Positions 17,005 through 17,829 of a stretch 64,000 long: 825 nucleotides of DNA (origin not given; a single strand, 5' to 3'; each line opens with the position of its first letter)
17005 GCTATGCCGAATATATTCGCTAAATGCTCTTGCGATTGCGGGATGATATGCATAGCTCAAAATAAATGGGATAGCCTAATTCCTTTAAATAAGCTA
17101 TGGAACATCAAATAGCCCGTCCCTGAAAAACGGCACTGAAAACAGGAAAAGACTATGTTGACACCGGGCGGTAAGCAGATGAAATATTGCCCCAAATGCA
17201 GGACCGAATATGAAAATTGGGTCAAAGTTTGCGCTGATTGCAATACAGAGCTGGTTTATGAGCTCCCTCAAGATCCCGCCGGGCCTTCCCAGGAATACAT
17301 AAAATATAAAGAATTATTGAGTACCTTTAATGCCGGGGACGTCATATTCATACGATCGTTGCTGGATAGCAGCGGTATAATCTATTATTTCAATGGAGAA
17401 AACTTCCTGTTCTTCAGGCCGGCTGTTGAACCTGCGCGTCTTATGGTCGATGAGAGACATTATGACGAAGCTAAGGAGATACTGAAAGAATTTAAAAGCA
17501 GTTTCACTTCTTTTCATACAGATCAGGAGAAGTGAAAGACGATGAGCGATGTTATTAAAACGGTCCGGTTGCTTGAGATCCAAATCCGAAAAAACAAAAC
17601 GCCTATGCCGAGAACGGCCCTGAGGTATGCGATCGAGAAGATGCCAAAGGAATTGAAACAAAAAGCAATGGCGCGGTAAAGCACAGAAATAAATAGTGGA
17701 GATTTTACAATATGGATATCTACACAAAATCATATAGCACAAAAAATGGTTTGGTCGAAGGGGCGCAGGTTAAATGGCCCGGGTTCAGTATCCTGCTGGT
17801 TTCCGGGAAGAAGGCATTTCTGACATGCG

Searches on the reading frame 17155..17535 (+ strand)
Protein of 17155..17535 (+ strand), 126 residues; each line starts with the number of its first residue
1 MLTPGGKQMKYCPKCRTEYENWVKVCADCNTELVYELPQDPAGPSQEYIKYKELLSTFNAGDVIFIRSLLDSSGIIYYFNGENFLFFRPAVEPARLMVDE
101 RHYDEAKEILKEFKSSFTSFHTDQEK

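Call 3: search_protein_families(library=pfam, proteins=[window:17155-17535:+], max_evalue=1)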
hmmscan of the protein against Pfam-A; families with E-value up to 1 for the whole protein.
window:17155-17535:+ (126 aa): 6 families
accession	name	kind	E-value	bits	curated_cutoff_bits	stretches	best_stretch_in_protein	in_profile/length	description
PF09413.15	DUF2007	-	1.1e-08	35.6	25.7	1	52-114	2-66/66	Putative prokaryotic signal transducing protein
PF12773.13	DZR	-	0.0091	16.6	27.3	1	12-33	1-22/45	Double zinc ribbon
PF09297.16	Zn_ribbon_NUD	-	0.021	15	24.8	0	22-32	20-30/32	NADH pyrophosphatase zinc ribbon domain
PF13240.11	Zn_Ribbon_1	-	0.091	13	25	1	11-33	1-23/23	zinc-ribbon domain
PF01844.29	HNH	-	0.25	11.9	21.4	1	16-32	27-43/47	HNH endonuclease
PF07503.17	zf-HYPF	-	0.85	9.9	23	0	12-21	2-11/34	HypF finger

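Call 4: search_protein_families(library=ncbifam, proteins=[window:17155-17535:+], max_evalue=1)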
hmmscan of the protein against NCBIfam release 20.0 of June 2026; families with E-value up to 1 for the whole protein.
window:17155-17535:+ (126 aa): 3 families
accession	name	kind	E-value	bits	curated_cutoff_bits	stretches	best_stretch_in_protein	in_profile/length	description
NF049953.1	ribbon_DG_selen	exception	4.8e-08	33.1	130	1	8-35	4-31/172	zinc ribbon-containing (seleno)protein DG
NF053815.1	teico_TcaA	equivalog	0.031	13.1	550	1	9-37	1-29/463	membrane-associated protein TcaA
NF041913.1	HVO_2142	equivalog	0.12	12.3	90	0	24-36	12-24/48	HVO_2142 family zinc finger protein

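Call 20: search_protein_families(library=padloc, proteins=[window:17155-17535:+], max_evalue=0.1)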
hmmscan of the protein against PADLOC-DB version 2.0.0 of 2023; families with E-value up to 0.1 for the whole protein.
window:17155-17535:+ (126 aa): 0 families

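Call 21: search_protein_families(library=phrogs, proteins=[window:17155-17535:+], max_evalue=0.1)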
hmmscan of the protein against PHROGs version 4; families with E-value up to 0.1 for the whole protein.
window:17155-17535:+ (126 aa): 1 family
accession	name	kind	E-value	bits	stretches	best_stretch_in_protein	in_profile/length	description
phrog_6586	-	unknown function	0.061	14.2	1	10-36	4-30/129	-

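Call 24: find_homologous_proteins(query=window:17155-17535:+, max_evalue=0.001)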
Query window:17155-17535:+ (126 aa): 10 proteins with E <= 0.001 among 14 candidates.
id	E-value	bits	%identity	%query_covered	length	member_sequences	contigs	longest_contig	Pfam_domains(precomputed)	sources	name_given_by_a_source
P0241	1.2e-81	289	100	100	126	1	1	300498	PF09413.16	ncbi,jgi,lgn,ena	ncbi:MAG: DUF2007 domain-containing protein [Candidatus Omnitrophota bacterium]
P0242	8.9e-60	218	77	98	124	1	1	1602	PF09413.16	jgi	jgi:hypothetical protein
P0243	8.6e-39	150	58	89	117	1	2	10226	PF09413.16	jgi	jgi:hypothetical protein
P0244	4.9e-27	112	47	92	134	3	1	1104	PF09413.16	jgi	-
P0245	3.0e-26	110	46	94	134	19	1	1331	PF09413.16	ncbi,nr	ncbi:MAG: DUF2007 domain-containing protein [Candidatus Latescibacteria bacterium]|nr:DUF2007 domain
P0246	2.4e-24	104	47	87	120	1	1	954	PF09413.16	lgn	-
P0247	2.9e-22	97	45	88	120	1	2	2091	PF09413.16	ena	-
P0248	1.1e-21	95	42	88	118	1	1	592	PF09413.16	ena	-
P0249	1.8e-14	72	40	86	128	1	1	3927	PF09413.16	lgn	-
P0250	1.4e-6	46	32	85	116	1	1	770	PF09413.16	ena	-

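Call 27: find_encoding_contigs(protein=P0243, flank=5000, max_places=2)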
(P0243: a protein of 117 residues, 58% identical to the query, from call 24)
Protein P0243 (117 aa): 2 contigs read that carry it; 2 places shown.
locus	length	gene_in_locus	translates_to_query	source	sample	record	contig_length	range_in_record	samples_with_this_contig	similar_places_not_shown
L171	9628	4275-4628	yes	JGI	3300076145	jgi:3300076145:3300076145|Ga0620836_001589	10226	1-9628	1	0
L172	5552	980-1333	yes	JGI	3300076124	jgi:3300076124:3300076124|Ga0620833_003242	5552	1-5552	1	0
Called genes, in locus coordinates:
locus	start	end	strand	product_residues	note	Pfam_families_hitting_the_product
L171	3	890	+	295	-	PF00343:Phosphorylase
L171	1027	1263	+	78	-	-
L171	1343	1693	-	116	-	-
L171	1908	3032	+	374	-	PF16258:DUF4912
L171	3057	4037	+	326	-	-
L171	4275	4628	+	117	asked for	PF09413:DUF2007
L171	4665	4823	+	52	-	PF19628:DUF6132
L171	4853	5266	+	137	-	PF00472:RF-1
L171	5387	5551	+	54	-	PF01679:Pmp3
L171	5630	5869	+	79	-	-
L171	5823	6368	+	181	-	PF04338:DUF481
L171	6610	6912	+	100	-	PF00082:Peptidase_S8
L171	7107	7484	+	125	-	PF00072:Response_reg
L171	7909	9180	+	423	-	PF01145:Band_7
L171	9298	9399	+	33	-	-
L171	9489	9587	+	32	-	-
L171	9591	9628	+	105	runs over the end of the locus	-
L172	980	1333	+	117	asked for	PF09413:DUF2007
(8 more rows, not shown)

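Call 28: find_encoding_contigs(protein=P0242, flank=5000, max_places=2)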
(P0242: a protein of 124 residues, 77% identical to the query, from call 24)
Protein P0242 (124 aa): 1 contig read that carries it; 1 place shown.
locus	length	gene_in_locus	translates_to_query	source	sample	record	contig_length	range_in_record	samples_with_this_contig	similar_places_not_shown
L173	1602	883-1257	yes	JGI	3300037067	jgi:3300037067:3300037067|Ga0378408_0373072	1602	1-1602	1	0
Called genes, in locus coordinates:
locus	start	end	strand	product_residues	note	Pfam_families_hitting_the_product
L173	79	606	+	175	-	PF10543:ORF6N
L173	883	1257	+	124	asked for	PF09413:DUF2007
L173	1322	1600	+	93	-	?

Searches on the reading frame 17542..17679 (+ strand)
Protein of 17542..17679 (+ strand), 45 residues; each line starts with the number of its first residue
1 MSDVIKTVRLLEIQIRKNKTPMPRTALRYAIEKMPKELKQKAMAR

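Call 3: search_protein_families(library=pfam, proteins=[window:17542-17679:+], max_evalue=1)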
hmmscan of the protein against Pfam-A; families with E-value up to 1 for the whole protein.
window:17542-17679:+ (45 aa): 1 family
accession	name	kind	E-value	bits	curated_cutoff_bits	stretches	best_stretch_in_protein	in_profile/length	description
PF08713.17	DNA_alkylation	-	0.073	13.2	21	1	15-34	194-213/213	DNA alkylation repair enzyme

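Call 4: search_protein_families(library=ncbifam, proteins=[window:17542-17679:+], max_evalue=1)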
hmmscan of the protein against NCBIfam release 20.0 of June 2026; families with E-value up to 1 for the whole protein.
window:17542-17679:+ (45 aa): 0 families

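Call 20: search_protein_families(library=padloc, proteins=[window:17542-17679:+], max_evalue=0.1)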
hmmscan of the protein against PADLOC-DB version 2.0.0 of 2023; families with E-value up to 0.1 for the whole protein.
window:17542-17679:+ (45 aa): 0 families

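Call 21: search_protein_families(library=phrogs, proteins=[window:17542-17679:+], max_evalue=0.1)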
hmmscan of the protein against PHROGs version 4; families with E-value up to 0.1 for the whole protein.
window:17542-17679:+ (45 aa): 0 families

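Call 43: search_protein_representatives(protein=window:17542-17679:+)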
Query: 45 residues. Proteins with E-value up to 0.001 (for the whole library): 35; up to 1e-10: 2; up to 1e-30: 0. The best 35 are listed.
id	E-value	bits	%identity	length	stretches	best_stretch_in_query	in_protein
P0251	1.3e-27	107.1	-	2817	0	-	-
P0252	2.5e-20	84.9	100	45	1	1-45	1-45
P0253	5.8e-07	44.4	78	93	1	14-45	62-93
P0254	4.0e-06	41.8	62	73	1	5-45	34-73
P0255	8.7e-06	40.8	67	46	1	12-44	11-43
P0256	1.7e-05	39.9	77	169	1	15-45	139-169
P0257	2.5e-05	39.4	73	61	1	15-44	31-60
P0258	3.2e-05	39.1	79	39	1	17-45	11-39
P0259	3.4e-05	39.0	71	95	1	15-45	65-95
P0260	4.6e-05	38.6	72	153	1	14-45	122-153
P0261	5.5e-05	38.4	73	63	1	15-44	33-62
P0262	8.0e-05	37.9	74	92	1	14-44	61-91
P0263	8.2e-05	37.9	74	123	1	15-45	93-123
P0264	8.7e-05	37.8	69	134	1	14-45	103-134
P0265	1.1e-04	37.4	73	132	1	15-44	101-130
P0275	3.0e-04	36.1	77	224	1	15-44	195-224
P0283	6.7e-04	35.1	72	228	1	16-44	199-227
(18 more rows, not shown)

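Call 46: search_protein_families(library=pfam, proteins=[P0275, P0283], max_evalue=0.01)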
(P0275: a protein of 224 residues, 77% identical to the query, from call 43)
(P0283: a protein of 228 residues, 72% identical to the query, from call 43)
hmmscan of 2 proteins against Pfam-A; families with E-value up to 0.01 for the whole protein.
P0275 (224 aa): 1 family
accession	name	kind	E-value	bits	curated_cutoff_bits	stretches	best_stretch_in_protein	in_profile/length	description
PF08713.17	DNA_alkylation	-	1.4e-57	195.2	21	1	7-214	3-213/213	DNA alkylation repair enzyme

P0283 (228 aa): 1 family
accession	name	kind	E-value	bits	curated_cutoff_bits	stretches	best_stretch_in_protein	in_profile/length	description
PF08713.17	DNA_alkylation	-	1.2e-50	172.6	21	1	13-217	4-213/213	DNA alkylation repair enzyme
